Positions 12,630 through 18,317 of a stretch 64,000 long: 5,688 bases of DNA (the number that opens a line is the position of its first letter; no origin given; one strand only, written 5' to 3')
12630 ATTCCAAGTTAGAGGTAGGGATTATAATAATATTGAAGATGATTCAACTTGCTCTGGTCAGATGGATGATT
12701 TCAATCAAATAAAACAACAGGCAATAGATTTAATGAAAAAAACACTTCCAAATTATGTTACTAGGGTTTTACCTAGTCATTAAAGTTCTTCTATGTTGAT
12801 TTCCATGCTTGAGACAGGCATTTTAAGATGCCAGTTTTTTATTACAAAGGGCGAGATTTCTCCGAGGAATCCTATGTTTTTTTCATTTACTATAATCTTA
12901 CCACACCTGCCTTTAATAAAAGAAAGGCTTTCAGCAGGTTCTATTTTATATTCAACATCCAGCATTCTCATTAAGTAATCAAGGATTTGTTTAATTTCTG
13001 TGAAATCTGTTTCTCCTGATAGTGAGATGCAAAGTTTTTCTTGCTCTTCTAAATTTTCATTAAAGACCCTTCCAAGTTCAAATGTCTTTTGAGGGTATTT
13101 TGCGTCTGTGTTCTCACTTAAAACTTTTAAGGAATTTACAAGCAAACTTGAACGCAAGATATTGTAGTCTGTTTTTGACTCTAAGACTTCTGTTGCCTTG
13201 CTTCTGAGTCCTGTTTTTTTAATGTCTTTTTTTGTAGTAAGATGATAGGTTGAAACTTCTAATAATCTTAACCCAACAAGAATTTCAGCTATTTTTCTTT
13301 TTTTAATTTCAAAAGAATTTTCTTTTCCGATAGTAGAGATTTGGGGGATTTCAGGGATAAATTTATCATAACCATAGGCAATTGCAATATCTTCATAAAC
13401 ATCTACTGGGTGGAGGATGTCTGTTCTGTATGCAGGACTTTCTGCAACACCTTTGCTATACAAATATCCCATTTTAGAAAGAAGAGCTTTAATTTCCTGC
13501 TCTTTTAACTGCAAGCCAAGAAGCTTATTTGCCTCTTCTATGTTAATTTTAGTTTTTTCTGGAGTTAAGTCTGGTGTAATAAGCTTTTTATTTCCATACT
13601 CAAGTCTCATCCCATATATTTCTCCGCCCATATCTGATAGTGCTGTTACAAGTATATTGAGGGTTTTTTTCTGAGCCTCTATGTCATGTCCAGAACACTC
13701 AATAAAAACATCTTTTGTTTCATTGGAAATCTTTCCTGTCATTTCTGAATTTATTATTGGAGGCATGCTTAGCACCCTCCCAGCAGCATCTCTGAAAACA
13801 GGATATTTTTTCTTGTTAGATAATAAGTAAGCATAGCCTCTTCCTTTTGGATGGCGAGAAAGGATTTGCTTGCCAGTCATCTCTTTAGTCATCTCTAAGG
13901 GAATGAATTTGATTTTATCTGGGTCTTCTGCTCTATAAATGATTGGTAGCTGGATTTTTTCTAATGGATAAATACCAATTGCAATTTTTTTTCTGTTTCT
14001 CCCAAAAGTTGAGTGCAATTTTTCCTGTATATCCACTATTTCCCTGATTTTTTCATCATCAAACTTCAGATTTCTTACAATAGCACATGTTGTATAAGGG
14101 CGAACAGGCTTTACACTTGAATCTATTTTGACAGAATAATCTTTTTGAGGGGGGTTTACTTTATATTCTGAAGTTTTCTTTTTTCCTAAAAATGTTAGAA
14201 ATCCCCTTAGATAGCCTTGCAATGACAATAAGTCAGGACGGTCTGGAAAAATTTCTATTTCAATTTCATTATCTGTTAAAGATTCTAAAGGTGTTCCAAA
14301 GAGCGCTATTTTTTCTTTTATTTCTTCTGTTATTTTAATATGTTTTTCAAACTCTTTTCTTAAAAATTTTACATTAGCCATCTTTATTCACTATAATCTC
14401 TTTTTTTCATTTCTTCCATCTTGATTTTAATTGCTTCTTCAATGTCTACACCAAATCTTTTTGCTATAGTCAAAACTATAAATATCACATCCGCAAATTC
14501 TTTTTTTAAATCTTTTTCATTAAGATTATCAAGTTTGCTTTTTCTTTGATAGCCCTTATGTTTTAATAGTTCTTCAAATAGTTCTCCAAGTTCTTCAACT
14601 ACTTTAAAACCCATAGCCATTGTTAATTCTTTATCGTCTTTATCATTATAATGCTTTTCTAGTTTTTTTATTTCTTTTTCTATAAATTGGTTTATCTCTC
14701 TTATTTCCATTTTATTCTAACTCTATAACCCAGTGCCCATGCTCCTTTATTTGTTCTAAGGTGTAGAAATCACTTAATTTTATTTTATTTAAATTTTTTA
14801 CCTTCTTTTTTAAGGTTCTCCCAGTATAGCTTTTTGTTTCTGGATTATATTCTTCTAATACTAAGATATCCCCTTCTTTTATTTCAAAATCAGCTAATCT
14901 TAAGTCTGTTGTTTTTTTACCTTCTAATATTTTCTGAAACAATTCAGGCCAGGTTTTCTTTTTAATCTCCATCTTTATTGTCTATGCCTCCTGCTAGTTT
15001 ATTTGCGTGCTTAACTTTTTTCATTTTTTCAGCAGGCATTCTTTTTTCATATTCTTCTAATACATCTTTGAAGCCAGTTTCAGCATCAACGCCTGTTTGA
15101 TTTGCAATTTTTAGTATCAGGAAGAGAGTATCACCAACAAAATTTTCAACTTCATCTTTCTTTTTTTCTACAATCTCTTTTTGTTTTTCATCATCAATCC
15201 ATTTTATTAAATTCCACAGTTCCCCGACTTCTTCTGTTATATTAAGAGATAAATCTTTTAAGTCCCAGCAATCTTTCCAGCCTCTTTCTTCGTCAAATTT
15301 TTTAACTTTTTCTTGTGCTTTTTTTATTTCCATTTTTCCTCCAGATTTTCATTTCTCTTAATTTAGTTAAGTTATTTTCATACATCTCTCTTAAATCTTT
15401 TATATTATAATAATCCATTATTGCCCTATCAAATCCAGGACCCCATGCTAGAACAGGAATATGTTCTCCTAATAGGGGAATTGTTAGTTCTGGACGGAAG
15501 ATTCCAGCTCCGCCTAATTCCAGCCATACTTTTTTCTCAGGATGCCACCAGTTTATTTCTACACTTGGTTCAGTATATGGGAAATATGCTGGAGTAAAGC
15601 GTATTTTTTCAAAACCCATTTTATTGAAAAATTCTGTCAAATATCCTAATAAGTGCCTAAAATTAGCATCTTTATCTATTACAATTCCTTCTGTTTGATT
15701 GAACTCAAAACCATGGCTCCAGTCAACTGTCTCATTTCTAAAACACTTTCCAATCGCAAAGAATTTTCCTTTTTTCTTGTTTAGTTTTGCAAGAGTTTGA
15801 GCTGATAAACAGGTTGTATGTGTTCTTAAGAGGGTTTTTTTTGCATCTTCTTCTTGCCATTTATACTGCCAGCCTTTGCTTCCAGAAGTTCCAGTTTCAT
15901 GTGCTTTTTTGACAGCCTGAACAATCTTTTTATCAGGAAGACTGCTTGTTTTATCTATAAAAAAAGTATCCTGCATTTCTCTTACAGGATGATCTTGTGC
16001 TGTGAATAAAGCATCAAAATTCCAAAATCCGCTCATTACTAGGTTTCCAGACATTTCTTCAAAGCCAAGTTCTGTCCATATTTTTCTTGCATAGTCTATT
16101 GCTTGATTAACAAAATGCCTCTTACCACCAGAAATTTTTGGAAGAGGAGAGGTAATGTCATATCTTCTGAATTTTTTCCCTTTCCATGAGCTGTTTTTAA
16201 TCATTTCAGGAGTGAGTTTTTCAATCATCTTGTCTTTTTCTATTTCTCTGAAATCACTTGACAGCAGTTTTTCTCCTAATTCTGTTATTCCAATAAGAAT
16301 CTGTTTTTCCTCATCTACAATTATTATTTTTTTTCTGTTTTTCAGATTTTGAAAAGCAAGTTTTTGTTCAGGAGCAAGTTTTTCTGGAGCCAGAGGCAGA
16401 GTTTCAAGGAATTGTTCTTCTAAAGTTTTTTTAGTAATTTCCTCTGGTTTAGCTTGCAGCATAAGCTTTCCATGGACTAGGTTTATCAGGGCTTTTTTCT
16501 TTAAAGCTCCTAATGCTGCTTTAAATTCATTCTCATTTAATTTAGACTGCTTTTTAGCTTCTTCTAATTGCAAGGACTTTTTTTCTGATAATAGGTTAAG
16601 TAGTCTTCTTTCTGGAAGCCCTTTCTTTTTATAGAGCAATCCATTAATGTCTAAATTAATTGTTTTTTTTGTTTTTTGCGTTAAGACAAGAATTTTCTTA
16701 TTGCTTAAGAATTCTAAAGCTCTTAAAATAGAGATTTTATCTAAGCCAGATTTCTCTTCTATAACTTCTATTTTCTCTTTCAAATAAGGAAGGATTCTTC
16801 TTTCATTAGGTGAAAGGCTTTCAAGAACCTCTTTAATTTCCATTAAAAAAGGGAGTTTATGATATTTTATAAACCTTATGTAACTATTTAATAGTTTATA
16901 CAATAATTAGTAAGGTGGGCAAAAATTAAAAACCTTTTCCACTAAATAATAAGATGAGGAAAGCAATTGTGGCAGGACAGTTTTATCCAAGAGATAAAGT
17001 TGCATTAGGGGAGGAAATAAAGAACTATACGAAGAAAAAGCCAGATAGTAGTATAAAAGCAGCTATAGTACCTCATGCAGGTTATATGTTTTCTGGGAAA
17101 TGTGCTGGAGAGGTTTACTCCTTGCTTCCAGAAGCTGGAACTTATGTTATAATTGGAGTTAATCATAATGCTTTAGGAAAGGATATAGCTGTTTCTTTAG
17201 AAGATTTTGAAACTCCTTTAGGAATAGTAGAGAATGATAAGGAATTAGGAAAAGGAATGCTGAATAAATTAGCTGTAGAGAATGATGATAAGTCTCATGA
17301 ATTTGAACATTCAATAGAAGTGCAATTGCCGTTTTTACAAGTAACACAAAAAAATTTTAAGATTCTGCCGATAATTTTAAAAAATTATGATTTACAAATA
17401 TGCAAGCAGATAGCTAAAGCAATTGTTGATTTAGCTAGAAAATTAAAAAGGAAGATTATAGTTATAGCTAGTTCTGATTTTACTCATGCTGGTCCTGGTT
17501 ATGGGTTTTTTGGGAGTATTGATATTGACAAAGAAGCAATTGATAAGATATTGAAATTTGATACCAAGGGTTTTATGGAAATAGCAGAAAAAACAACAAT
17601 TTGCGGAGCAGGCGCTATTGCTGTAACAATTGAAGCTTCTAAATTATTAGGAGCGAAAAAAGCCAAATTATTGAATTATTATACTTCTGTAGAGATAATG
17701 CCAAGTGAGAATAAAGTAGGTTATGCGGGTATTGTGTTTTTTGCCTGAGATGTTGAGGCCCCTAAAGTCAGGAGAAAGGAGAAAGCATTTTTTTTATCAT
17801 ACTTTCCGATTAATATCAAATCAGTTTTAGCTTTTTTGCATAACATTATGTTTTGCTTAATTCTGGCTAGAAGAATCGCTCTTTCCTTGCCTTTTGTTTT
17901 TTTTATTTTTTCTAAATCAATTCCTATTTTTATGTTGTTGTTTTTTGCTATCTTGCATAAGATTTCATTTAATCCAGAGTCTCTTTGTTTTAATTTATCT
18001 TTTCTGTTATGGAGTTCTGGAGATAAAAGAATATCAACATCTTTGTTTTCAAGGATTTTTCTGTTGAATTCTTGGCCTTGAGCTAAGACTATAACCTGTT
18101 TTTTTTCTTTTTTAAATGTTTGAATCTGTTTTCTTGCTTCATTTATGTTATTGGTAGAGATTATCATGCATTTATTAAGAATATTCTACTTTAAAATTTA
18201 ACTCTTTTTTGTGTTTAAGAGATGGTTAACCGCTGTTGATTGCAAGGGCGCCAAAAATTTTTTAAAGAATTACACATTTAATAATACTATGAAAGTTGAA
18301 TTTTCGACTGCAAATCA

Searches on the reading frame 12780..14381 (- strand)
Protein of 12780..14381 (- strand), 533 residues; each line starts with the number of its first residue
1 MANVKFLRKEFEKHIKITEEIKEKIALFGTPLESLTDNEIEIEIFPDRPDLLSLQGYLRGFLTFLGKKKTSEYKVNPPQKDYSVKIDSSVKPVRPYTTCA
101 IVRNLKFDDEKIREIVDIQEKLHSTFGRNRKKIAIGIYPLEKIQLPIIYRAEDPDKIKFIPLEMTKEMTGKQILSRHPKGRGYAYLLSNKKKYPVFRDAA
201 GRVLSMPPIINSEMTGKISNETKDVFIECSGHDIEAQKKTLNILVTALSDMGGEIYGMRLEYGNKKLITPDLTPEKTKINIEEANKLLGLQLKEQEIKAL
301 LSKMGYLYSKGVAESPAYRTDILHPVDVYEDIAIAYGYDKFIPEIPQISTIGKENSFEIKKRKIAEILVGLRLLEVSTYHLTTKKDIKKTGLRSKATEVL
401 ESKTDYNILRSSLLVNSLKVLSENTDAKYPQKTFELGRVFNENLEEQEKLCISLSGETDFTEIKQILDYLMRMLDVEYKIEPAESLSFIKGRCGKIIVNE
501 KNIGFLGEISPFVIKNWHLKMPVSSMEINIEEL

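Call 23: search_protein_families(library=pfam, proteins=[window:12780-14381:-], max_evalue=0.001)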
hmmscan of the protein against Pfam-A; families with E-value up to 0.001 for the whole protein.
window:12780-14381:- (533 aa): 3 families
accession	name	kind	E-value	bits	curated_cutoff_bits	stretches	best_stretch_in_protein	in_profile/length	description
PF17759.6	tRNA_synthFbeta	-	1.7e-36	126.1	22.4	1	345-530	5-214/214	Phenylalanyl tRNA synthetase beta chain CLM domain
PF03484.21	B5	-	1.5e-16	60.8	28.6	1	278-338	2-67/67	tRNA synthetase B5 domain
PF03483.22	B3_4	-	8.6e-09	35.7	29.3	1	110-242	33-140/174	B3/4 domain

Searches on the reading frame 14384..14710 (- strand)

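Call 65: search_protein_families(library=pfam, proteins=[window:14384-14710:-], max_evalue=0.001)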
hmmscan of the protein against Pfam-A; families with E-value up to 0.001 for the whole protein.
window:14384-14710:- (108 aa): 3 families
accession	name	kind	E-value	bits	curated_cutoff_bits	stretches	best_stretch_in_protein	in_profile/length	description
PF03819.22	MazG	-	1.3e-05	25.8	22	1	37-105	10-70/74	MazG nucleotide pyrophosphohydrolase domain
PF12643.12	MazG-like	-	1.6e-05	25.5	27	1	44-103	11-68/85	MazG-like family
PF01503.22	PRA-PH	-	0.00023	21.9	21.3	1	9-95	7-80/86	Phosphoribosyl-ATP pyrophosphohydrolase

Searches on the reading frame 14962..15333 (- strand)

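Call 65: search_protein_families(library=pfam, proteins=[window:14962-15333:-], max_evalue=0.001)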
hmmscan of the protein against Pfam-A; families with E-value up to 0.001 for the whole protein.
window:14962-15333:- (123 aa): 1 family
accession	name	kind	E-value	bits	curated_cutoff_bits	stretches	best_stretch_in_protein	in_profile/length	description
PF03819.22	MazG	-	4.7e-06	27.2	22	1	28-100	6-71/74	MazG nucleotide pyrophosphohydrolase domain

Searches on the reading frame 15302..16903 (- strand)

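Call 23: search_protein_families(library=pfam, proteins=[window:15302-16903:-], max_evalue=0.001)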
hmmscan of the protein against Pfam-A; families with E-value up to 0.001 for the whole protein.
window:15302-16903:- (533 aa): 2 families
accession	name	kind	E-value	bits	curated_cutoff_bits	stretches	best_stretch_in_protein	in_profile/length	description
PF01409.25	tRNA-synt_2d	-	6e-78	262.1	19.8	1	248-517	2-245/246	tRNA synthetases class II core domain (F)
PF00587.30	tRNA-synt_2b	-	0.00049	20.7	29.3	0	353-463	8-131/179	tRNA synthetase class II core domain (G, H, P, S and T)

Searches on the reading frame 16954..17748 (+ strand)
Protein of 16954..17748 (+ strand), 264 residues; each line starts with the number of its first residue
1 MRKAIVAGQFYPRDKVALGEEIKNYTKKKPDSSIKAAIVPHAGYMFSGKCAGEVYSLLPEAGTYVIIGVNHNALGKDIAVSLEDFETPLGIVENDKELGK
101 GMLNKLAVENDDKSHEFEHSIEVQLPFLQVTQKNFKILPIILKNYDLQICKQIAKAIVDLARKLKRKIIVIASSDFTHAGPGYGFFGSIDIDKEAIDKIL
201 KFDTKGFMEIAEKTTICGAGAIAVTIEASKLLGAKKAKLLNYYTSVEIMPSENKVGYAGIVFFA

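Call 23: search_protein_families(library=pfam, proteins=[window:16954-17748:+], max_evalue=0.001)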
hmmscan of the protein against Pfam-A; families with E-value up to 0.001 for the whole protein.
window:16954-17748:+ (264 aa): 1 family
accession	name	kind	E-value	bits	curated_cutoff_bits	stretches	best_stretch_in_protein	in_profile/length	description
PF01875.22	Memo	-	2e-63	214.5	27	1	4-261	2-269/269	Memo-like protein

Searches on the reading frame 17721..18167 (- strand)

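Call 23: search_protein_families(library=pfam, proteins=[window:17721-18167:-], max_evalue=0.001)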
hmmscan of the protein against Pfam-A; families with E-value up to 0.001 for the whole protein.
window:17721-18167:- (148 aa): 1 family
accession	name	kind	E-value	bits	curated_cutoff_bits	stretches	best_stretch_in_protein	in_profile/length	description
PF01876.22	RNase_P_p30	-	3.3e-07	30.4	35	1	11-113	79-173/214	RNase P subunit p30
